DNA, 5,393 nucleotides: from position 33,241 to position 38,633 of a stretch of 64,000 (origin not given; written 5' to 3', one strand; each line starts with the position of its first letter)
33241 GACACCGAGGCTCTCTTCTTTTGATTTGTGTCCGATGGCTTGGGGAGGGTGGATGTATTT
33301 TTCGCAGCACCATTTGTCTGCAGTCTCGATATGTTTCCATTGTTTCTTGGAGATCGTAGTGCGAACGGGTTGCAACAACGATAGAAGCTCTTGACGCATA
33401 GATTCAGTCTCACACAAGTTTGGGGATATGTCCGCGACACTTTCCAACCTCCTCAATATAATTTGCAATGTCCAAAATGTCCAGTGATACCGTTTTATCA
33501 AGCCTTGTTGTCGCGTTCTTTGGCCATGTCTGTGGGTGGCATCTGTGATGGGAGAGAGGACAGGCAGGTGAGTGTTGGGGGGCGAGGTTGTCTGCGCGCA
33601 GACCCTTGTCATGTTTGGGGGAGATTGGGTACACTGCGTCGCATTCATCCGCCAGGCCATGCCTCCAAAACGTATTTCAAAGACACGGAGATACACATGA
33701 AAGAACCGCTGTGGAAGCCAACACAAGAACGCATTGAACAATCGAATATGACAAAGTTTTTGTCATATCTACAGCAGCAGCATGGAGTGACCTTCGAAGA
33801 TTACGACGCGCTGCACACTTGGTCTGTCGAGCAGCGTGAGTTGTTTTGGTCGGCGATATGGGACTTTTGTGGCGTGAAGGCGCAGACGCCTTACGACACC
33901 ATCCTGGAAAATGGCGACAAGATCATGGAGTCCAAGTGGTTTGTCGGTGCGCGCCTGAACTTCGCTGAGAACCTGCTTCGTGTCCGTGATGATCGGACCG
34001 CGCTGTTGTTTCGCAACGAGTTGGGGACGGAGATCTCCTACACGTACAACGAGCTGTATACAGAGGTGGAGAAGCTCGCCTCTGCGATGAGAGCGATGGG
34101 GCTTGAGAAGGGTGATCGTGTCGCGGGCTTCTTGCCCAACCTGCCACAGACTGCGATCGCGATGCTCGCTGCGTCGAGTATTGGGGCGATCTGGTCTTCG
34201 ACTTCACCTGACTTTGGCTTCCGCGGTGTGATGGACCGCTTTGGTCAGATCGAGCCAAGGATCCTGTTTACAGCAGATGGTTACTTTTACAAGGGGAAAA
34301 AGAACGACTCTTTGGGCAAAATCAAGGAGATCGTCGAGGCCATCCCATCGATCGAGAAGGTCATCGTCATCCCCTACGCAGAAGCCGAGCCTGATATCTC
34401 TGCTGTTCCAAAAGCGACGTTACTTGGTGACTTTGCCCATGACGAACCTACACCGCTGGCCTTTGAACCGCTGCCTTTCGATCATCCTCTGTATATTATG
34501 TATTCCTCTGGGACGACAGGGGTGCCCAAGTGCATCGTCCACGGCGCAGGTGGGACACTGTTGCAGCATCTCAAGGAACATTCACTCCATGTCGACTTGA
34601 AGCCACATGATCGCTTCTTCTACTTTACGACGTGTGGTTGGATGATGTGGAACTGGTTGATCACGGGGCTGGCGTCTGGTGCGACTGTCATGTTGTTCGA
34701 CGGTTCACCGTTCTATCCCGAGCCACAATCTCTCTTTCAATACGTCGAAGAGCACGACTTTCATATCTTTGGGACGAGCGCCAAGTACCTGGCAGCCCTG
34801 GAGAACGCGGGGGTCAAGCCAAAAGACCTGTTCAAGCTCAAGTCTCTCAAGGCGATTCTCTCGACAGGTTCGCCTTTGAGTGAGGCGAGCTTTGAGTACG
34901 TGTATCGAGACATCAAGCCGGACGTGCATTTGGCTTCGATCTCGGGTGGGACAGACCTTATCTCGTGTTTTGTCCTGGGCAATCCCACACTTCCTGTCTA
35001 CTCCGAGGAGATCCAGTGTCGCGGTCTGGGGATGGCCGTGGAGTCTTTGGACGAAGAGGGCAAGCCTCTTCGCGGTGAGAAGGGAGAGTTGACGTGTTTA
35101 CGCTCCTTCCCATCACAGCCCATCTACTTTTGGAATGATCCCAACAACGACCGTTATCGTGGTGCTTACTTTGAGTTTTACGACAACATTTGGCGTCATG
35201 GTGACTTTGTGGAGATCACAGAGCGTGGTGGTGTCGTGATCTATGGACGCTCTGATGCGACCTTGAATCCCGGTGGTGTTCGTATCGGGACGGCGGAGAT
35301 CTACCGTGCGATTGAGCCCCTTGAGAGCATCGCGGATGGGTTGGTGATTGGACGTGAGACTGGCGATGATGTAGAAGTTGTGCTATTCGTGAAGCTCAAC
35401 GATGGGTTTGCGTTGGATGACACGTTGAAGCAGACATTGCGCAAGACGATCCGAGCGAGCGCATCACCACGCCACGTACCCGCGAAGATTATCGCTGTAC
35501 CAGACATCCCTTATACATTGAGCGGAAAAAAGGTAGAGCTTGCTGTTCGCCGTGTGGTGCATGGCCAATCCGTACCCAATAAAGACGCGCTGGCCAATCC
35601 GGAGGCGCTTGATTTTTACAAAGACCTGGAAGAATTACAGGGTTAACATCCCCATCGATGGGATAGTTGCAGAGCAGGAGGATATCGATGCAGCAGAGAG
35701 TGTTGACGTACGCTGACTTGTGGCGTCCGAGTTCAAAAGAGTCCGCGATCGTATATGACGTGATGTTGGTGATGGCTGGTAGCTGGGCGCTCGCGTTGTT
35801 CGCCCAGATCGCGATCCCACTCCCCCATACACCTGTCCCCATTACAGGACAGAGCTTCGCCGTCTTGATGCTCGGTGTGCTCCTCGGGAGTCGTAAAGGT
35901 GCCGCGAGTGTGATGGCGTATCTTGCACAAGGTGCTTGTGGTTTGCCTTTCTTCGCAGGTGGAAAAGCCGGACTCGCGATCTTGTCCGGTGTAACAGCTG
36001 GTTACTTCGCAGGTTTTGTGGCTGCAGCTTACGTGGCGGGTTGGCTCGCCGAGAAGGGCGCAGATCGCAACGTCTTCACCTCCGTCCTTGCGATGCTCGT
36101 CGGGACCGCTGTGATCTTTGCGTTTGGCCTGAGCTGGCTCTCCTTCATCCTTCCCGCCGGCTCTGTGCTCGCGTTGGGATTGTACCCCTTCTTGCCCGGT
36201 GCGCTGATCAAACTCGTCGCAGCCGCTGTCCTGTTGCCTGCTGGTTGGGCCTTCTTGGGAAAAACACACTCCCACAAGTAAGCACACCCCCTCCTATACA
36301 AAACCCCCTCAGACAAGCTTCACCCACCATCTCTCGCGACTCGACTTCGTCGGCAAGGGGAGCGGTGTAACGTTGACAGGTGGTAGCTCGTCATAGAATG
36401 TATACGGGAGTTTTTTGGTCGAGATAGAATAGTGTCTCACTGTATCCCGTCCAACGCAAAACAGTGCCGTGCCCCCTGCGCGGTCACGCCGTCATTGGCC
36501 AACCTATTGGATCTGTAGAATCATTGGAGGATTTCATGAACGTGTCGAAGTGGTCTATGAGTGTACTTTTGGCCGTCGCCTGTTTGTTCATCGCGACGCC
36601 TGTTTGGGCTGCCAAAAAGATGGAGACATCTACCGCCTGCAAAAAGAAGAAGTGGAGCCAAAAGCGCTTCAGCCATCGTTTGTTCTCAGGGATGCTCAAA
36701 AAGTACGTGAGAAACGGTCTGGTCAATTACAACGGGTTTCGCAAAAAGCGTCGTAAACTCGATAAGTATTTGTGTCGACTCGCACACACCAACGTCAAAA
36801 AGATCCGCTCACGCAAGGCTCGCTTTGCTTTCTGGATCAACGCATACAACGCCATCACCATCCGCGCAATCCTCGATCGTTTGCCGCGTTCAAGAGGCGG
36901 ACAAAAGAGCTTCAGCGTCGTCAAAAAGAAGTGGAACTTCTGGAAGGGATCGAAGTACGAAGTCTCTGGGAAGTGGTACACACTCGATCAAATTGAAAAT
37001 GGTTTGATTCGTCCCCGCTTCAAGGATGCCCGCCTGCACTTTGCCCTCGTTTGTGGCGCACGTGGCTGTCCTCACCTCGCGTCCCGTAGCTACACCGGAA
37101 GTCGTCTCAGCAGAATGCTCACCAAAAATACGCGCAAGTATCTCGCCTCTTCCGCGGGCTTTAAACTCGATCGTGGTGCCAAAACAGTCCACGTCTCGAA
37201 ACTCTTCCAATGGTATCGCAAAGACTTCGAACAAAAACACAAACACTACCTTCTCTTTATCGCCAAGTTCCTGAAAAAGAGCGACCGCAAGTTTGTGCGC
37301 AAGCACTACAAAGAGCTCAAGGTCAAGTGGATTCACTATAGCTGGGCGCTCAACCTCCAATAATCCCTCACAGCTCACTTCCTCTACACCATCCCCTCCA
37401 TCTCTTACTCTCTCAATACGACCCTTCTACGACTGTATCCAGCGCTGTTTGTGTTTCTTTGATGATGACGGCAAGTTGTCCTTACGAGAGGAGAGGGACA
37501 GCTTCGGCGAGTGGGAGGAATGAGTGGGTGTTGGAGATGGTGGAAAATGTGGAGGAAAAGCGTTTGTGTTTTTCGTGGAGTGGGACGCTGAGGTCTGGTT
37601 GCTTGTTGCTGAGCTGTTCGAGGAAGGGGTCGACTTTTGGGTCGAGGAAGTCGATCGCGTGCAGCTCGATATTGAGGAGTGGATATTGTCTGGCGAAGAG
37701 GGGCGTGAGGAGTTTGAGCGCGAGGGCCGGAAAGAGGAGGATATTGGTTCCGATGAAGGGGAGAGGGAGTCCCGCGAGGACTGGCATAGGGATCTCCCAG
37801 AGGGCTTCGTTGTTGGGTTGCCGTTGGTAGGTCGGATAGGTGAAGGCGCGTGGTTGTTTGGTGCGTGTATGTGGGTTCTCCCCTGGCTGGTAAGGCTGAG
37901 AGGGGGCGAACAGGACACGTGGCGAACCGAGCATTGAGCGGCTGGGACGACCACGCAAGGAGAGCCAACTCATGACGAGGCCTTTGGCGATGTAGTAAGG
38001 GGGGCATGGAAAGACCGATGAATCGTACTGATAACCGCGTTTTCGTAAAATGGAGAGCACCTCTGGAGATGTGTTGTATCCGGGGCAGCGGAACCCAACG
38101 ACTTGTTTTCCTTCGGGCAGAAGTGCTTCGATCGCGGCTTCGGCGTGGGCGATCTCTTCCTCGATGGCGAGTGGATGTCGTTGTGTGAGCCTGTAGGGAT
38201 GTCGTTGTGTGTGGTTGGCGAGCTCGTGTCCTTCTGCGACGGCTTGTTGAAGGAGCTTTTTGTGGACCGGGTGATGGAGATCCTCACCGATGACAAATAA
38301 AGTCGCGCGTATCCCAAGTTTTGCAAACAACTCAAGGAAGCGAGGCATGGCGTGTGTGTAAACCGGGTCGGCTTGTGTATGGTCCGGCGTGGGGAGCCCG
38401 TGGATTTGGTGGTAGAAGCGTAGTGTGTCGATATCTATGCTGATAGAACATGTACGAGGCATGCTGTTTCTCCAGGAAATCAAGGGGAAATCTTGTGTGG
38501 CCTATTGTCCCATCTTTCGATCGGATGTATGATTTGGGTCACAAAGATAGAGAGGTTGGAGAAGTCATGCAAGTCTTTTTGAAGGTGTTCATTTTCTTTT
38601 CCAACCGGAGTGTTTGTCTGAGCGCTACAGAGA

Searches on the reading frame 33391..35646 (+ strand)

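Call 27: search_protein_families(library=ncbifam, proteins=[window:33391-35646:+])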
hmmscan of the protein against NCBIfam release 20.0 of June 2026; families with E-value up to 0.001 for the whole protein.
window:33391-35646:+ (751 aa): 78 families (the best 25 are shown)
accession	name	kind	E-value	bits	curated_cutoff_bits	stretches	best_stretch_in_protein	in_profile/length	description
NF002937.0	PRK03584.1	subfamily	2e-291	968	639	1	102-749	2-654/657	acetoacetate--CoA ligase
TIGR01217.1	ac_ac_CoA_syn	equivalog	2.9e-280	931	520.9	1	105-750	4-651/652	acetoacetate--CoA ligase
NF001208.0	PRK00174.1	subfamily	2.2e-88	297.2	657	1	115-741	6-639/649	acetate--CoA ligase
TIGR02188.1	Ac_CoA_lig_AcsA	equivalog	1.6e-87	294.3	724.95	1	135-740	4-623/629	acetate--CoA ligase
NF007815.0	PRK10524.1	equivalog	4.6e-52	177.4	955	1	137-744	3-624/629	propionate--CoA ligase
TIGR02316.1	propion_prpE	equivalog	6.8e-50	170.3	827.4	1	137-741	2-620/628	propionate--CoA ligase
NF003313.0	PRK04319.1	equivalog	8.9e-45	153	729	1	198-723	57-557/574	acetate--CoA ligase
NF047394.1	AcylCoAsynMbcS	equivalog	2e-31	109.2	850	1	199-720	24-517/525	acyl-CoA synthetase MbcS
NF004837.0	PRK06187.1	subfamily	2.4e-31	108.6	476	1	197-723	19-522/531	long-chain-fatty-acid--CoA ligase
NF004814.0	PRK06164.1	equivalog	3.2e-31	108.5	677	1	213-715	32-519/540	acyl-CoA synthetase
NF053567.1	HBDA_AROS1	equivalog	1.3e-29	103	1000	1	211-724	34-520/523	3-hydroxybenzoate--CoA ligase HbdA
TIGR01733.1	AA-adenyl-dom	subfamily_domain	1.8e-25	89.6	317.4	1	218-649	1-406/409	amino acid adenylation domain-containing protein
NF009233.0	PRK12583.1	subfamily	2.3e-25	89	832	1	199-721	31-548/558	fatty acid CoA ligase family protein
TIGR02262.1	benz_CoA_lig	subfamily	1.2e-24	87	375.25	1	194-715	13-501/508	benzoate-CoA ligase family protein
NF005863.0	PRK07798.1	subfamily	9e-23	80.6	543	1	193-714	11-522/540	acyl-CoA synthetase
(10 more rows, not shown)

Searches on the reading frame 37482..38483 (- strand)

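Call 27: search_protein_families(library=ncbifam, proteins=[window:37482-38483:-])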
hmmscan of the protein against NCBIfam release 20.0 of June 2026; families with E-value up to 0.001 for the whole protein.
window:37482-38483:- (333 aa): 7 families
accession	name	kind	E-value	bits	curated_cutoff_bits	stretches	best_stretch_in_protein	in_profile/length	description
TIGR03006.1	pepcterm_polyde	equivalog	1.7e-15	56.9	276.2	1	45-160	35-148/272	XrtA system polysaccharide deacetylase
TIGR04243.1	nodulat_NodB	equivalog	1.3e-11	44.4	240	1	40-150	14-117/197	chitooligosaccharide deacetylase NodB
TIGR02764.1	spore_ybaN_pdaB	equivalog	2.9e-09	37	237.4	1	46-152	21-122/191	polysaccharide deacetylase family sporulation protein PdaB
TIGR02884.1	spore_pdaA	equivalog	1.4e-06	28.2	298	1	47-152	53-154/224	delta-lactam-biosynthetic de-N-acetylase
NF045820.1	PgAcgDacpgdA_Strep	equivalog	3e-06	26.3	800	1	43-122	280-356/463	peptidoglycan-N-acetylglucosamine deacetylase PgdA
NF045821.1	PgAcgDacpgdA1_Bac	equivalog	3.7e-05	22.7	400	1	41-121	101-175/282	peptidoglycan-N-acetylglucosamine deacetylase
TIGR02873.1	spore_ylxY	hypoth_equivalog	0.00011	21.5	391.5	1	46-123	100-174/268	probable sporulation protein, polysaccharide deacetylase family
